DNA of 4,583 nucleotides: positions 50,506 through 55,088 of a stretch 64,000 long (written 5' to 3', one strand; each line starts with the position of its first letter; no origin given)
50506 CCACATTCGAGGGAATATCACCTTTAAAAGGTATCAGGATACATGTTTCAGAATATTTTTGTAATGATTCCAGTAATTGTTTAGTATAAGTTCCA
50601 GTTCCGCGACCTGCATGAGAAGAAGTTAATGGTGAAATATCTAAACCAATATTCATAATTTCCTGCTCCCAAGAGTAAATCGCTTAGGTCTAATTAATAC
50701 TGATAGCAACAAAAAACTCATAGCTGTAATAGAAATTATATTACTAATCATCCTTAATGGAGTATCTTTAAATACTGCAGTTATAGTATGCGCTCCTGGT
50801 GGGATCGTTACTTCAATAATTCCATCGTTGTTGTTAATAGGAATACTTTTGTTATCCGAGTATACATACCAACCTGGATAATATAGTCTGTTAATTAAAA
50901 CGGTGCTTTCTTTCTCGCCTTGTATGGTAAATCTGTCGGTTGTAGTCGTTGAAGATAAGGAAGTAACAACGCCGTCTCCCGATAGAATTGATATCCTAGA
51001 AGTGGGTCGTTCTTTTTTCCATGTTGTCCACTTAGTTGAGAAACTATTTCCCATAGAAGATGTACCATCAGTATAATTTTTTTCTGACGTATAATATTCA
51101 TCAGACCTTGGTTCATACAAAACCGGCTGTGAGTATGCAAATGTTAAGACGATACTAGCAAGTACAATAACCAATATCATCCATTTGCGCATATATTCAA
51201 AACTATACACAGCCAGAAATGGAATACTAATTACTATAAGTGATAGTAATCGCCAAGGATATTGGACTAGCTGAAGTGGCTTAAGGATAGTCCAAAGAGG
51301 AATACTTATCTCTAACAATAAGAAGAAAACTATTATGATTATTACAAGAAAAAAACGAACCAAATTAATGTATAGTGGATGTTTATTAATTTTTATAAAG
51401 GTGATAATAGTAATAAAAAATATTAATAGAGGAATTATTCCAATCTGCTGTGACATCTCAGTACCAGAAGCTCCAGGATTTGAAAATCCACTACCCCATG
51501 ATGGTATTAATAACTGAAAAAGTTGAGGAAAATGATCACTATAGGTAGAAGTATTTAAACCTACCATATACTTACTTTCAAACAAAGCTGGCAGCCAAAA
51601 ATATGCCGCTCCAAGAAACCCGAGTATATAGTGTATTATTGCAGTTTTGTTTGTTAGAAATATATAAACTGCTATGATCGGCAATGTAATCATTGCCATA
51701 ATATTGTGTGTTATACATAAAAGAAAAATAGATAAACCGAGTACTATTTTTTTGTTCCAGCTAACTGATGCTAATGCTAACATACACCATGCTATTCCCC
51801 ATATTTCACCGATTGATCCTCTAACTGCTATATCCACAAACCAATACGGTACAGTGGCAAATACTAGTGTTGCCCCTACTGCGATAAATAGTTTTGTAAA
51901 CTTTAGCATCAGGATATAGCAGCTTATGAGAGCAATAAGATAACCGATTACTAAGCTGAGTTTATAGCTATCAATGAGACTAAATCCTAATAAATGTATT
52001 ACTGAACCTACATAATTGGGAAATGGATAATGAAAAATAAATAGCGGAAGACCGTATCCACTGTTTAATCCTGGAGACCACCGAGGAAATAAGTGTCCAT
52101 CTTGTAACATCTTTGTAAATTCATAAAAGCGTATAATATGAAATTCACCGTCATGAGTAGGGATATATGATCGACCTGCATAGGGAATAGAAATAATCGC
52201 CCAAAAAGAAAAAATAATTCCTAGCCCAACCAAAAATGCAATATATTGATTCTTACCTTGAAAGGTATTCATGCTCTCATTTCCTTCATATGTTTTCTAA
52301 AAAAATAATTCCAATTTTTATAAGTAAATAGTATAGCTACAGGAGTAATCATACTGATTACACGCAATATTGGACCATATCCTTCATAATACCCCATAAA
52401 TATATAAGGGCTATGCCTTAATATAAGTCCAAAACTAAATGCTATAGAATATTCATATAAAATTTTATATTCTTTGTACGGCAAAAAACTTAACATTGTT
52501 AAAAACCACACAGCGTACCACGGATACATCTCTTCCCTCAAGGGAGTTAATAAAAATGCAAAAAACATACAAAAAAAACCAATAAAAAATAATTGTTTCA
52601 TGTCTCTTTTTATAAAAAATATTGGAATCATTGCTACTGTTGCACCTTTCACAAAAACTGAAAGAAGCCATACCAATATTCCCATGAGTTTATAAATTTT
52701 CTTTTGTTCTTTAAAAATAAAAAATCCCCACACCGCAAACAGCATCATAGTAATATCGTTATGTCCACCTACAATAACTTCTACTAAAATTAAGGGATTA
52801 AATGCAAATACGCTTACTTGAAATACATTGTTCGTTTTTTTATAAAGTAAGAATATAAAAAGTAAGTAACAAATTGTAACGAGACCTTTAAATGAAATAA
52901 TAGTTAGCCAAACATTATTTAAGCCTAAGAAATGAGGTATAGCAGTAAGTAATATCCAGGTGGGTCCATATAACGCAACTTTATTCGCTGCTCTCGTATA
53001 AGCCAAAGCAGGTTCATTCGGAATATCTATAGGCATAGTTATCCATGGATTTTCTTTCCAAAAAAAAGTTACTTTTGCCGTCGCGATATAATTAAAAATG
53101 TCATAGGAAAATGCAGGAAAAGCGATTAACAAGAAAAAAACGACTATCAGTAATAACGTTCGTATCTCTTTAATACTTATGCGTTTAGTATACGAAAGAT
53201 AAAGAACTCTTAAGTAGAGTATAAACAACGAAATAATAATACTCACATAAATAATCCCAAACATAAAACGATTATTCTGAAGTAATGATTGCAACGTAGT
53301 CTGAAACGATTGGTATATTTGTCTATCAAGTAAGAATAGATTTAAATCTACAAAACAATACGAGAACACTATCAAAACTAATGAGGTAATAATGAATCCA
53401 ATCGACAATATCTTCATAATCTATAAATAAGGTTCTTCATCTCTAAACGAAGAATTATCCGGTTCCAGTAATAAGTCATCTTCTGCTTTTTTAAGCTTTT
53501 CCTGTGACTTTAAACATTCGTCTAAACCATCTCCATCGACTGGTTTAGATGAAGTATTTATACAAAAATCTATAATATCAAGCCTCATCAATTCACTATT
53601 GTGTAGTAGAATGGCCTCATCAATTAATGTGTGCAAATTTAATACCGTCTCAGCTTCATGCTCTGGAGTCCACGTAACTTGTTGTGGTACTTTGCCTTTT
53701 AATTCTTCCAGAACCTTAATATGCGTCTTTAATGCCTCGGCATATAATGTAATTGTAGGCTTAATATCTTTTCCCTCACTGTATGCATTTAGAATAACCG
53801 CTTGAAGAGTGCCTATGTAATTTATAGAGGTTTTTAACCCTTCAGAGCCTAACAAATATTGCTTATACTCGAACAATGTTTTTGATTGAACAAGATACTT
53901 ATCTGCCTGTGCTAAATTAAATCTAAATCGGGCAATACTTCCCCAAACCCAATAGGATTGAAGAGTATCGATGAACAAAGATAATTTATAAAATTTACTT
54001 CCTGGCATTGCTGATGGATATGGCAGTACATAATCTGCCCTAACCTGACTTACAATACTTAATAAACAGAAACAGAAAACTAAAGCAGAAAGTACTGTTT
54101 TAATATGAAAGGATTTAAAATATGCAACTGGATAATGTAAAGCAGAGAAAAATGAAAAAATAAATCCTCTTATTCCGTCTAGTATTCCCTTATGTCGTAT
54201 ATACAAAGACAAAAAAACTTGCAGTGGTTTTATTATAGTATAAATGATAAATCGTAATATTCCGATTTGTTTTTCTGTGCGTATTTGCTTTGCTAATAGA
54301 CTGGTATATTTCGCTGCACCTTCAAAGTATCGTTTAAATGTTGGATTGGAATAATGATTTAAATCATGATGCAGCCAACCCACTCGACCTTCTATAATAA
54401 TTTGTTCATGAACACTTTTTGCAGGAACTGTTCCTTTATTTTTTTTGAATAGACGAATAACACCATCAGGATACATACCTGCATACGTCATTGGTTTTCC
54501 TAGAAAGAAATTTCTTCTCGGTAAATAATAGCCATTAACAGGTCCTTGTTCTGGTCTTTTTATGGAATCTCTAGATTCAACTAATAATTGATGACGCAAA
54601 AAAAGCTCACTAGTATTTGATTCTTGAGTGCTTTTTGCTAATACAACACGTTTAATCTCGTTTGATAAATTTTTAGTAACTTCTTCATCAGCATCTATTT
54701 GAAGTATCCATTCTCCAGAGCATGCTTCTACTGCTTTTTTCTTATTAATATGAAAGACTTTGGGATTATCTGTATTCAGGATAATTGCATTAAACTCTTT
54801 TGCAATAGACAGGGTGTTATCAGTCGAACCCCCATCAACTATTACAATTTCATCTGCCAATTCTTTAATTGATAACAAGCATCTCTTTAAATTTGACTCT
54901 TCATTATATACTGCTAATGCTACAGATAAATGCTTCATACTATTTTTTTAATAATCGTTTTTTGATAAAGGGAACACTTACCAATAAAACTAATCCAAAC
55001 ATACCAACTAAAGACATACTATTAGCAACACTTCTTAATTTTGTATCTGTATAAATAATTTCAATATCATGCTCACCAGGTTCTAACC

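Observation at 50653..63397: Three paralogous GT-C-like proteins with a conserved 'P-T/S-HDG-x2-H/Q-x2-R...PRW(A/S)G-LN-GYG-P' loop and a C-terminal 'YFPGW...QDxNWRG' beta-module plus TM anchor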

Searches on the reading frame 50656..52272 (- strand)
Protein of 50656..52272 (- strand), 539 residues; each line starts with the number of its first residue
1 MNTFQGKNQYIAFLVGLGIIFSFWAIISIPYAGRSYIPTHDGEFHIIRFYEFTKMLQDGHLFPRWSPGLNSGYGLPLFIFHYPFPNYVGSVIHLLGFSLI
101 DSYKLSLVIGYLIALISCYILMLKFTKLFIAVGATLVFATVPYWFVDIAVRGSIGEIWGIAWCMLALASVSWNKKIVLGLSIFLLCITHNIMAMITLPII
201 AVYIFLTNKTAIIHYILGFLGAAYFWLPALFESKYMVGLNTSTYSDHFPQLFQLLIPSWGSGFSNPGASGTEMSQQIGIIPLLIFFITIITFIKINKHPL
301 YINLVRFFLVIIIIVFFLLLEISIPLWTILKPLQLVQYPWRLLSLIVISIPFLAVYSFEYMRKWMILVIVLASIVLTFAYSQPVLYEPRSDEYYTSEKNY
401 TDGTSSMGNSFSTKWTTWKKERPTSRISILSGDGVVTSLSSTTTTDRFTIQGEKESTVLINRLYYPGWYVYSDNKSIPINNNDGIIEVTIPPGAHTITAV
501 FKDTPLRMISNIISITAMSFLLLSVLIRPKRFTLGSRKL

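Call 5: search_protein_families(library=pfam, proteins=[window:50656-52272:-], max_evalue=1)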
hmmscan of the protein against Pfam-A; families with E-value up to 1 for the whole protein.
window:50656-52272:- (539 aa): 2 families
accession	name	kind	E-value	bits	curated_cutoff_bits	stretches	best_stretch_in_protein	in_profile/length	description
PF09586.16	YfhO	-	0.0022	16.8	28.5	1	443-501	763-823/835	Bacterial membrane protein YfhO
PF11412.14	DsbD_N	-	0.097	13.1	25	1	454-496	18-62/119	Thiol:disulfide interchange protein DsbD, N-terminal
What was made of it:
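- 50653..52272 (-): Paralog A (539 aa), the most divergent copy. It lacks the 'QDxNWRG' insert in the beta-module. Its C-terminal module matches the C-terminal end of the Pfam YfhO profile (profile positions 763-823 of 835; 16.8 bits, E 0.002; call 5).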

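Call 6: search_protein_families(library=ncbifam, proteins=[window:50656-52272:-], max_evalue=1)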
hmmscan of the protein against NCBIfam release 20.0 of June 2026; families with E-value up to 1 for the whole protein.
window:50656-52272:- (539 aa): 1 family
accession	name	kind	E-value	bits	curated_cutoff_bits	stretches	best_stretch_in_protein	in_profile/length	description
NF007986.1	PRK10714.1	equivalog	0.81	8.6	529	1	500-536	225-261/316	undecaprenyl-phosphate 4-deoxy-4-formamido-L-arabinose transferase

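Call 11: search_solved_structures(query=A1, max_evalue=10, show_alignments=2)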
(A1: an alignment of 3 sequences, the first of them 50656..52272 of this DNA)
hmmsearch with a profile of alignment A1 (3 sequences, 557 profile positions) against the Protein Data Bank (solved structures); distinct sequences matched with E-value up to 10: 10.
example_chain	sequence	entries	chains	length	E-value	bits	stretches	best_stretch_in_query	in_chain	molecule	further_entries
4u1c_C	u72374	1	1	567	0.067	14.9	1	218-298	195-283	Eukaryotic translation initiation factor 3 subunit C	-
3jap_p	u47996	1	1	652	0.096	14.4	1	218-319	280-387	eIF3c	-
6gsm_q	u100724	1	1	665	0.099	14.3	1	218-319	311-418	Eukaryotic translation initiation factor 3 subunit C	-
6gsn_q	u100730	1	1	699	0.11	14.1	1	218-319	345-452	Eukaryotic translation initiation factor 3 subunit C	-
4uer_c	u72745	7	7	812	0.17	13.6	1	218-297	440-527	EIF3C | Eukaryotic translation initiation factor 3 subunit C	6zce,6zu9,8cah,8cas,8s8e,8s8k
6fyx_q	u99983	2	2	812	0.17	13.5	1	218-297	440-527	eIF3c,eIF3c | eIF3c,Eukaryotic translation initiation factor 3 subunit C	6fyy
8sm5_A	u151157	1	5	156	0.44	12.2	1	138-185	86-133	Apoptosis regulator BHRF1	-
4oyd_A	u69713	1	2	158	0.45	12.2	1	138-185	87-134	Apoptosis regulator BHRF1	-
1q59_A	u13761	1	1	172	0.53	11.9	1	138-185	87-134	Early antigen protein R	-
2v6q_A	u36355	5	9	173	0.54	11.9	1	138-185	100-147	BHRF1 PROTEIN | EARLY ANTIGEN PROTEIN R | APOPTOSIS REGULATOR BHRF1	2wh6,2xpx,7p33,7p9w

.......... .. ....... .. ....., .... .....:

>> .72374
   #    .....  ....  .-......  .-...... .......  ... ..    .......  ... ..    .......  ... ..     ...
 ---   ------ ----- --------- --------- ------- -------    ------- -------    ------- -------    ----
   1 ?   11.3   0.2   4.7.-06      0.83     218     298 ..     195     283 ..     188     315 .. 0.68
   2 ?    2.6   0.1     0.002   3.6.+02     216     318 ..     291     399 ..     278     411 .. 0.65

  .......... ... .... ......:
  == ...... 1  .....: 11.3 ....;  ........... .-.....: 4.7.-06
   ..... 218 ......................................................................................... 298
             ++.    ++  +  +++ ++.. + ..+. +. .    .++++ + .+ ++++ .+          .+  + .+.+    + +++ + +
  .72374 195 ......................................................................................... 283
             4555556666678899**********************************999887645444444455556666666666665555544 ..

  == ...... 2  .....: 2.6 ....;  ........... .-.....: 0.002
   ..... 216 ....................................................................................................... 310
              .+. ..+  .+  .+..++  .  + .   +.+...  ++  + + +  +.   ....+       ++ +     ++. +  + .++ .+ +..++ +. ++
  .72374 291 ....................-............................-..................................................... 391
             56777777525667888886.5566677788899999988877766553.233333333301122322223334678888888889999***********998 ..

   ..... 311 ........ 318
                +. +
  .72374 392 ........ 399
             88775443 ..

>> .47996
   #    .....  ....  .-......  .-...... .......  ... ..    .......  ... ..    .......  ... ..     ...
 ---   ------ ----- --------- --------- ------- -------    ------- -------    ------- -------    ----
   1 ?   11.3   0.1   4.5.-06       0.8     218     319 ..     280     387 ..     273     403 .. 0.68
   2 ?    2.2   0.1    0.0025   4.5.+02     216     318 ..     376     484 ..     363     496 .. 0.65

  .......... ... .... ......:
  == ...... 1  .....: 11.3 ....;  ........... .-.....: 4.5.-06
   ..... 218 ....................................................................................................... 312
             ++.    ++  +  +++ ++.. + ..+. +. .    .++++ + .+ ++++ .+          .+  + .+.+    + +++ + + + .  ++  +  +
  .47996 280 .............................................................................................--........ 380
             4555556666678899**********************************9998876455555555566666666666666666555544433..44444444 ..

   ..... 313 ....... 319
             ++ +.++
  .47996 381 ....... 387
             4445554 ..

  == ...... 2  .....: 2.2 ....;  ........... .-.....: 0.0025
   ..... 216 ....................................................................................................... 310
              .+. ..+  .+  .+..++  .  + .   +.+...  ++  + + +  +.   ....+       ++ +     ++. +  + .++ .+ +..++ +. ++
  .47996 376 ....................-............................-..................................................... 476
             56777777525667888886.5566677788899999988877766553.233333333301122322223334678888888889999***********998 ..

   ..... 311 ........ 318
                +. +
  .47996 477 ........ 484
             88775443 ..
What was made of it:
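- Tried and rejected: A profile of A/B/C against PDB sequences gave only noise (eIF3c, BHRF1; call 11).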

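Call 35: list_cluster_members(proteins=[P0001, window:50656-52272:-, window:61724-63394:+, window:23274-26330:-, window:20288-22249:-])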
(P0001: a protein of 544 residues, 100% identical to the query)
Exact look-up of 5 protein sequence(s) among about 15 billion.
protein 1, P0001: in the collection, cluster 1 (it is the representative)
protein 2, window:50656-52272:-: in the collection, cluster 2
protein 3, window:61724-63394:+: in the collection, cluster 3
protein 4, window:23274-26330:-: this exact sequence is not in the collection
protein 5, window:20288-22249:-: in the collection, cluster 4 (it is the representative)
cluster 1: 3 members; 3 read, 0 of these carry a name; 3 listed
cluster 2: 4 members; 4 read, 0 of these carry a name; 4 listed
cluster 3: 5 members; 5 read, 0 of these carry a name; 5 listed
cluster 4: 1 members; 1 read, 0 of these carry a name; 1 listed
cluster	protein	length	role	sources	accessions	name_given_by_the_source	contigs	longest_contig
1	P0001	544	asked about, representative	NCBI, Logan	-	-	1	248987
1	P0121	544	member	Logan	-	-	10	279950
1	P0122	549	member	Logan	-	-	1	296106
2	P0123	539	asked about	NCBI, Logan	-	-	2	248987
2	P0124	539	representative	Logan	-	-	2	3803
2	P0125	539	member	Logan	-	-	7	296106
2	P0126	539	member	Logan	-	-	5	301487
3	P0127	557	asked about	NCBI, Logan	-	-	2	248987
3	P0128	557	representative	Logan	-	-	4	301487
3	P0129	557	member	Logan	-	-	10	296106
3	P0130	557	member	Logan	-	-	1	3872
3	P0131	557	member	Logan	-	-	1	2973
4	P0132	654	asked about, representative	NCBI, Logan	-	-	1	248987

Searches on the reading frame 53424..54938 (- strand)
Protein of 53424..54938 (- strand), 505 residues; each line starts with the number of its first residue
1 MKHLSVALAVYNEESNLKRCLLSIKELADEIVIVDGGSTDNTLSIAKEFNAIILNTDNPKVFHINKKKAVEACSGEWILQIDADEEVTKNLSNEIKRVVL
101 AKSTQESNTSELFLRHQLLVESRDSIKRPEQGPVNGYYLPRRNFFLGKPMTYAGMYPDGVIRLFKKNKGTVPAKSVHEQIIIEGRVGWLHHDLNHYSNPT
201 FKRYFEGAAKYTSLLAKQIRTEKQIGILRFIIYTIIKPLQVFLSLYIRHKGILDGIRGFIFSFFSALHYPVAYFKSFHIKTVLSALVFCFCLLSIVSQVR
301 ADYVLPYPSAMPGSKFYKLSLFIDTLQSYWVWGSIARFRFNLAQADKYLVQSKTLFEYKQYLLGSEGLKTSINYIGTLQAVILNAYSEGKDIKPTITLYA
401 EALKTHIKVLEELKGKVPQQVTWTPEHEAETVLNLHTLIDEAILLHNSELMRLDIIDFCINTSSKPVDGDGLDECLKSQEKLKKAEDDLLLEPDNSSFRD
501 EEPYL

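Call 14: search_protein_families(library=pfam, proteins=[window:53424-54938:-], max_evalue=0.01)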
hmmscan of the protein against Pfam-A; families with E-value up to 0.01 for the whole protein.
window:53424-54938:- (505 aa): 3 families
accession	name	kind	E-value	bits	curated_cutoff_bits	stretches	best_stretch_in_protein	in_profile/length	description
PF00535.33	Glycos_transf_2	-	1.8e-19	70.7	23.3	1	5-90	1-94/168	Glycosyl transferase family 2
PF13704.12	Glyco_tranf_2_4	-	2.4e-05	25.2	27.5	1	12-86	2-83/98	Glycosyl transferase family 2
PF18915.5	DUF5667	-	0.0006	20.6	27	1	310-420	2-99/99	Domain of unknown function (DUF5667)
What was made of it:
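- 53421..54938 (-): 505-aa protein with an N-terminal GT2 domain, about 2 TM helices and a weak DUF5667 match. It lies immediately downstream of B, with only one base between B's stop codon and its start codon, and is the conserved partner gene of B. Pfam in call 14.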

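Call 79: search_solved_structures(query=window:53424-54938:-, max_evalue=0.001)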
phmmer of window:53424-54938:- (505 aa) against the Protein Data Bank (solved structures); distinct sequences matched with E-value up to 0.001: 6.
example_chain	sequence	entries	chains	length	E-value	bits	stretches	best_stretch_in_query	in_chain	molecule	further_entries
22ao_A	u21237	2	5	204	4.6e-14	55.4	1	4-102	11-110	GmaR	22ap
7msk_A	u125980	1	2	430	1.7e-09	40.3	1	6-99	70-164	Glyco_trans_2-like domain-containing protein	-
7msp_A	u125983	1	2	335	1.9e-09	40.2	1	6-98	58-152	SPbeta prophage-derived glycosyltransferase SunS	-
7msn_A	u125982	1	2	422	2.8e-09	39.7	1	6-98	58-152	SPbeta prophage-derived glycosyltransferase SunS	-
5hea_A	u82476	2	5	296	0.00079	21.7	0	4-91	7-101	Putative glycosyltransferase (GalT1)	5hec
6p61_A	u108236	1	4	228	0.00096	21.4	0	4-91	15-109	Glycosyltransferase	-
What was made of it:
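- On YfhO (Pfam PF09586): The GT2 adjacent to B, which does have TM helices, resembles GmaR and SunS (call 79).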

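Call 82: search_protein_families(library=ncbifam, proteins=[window:53424-54938:-], max_evalue=0.001)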
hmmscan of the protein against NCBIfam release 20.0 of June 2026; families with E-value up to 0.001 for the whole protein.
window:53424-54938:- (505 aa): 8 families
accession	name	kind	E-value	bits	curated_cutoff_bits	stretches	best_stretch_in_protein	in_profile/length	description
TIGR04195.1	S_glycosyl_SunS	equivalog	3.9e-14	52.3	350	1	7-99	62-155/421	SunS family peptide S-glycosyltransferase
TIGR04283.1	glyco_like_mftF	equivalog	8.3e-12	45.2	182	1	4-105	1-102/221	TIGR04283 family arsenosugar biosynthesis glycosyltransferase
NF007482.0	PRK10073.1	equivalog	9.1e-09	34.7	423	1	2-95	6-106/334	glycosyltransferase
NF010496.0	PRK13915.1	equivalog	1.3e-05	24.4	262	1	3-84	32-126/307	glucosyl-3-phosphoglycerate synthase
NF041391.1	DPhHxTase_Halo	equivalog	3.7e-05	22.8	375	1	10-86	3-80/213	dolichyl-phosphate hexose transferase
NF041875.1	EPS_EpsD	equivalog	0.0001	21.8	370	1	4-94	1-99/325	exopolysaccharide biosynthesis glycosyltransferase EpsD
TIGR04182.1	glyco_TIGR04182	equivalog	0.00021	20.8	325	1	6-86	4-84/293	S-layer glycoprotein N-glycosyltransferase AglJ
NF038302.1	EPS_HpsE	equivalog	0.00073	18.6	300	0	4-89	3-101/307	hormogonium polysaccharide biosynthesis glycosyltransferase HpsE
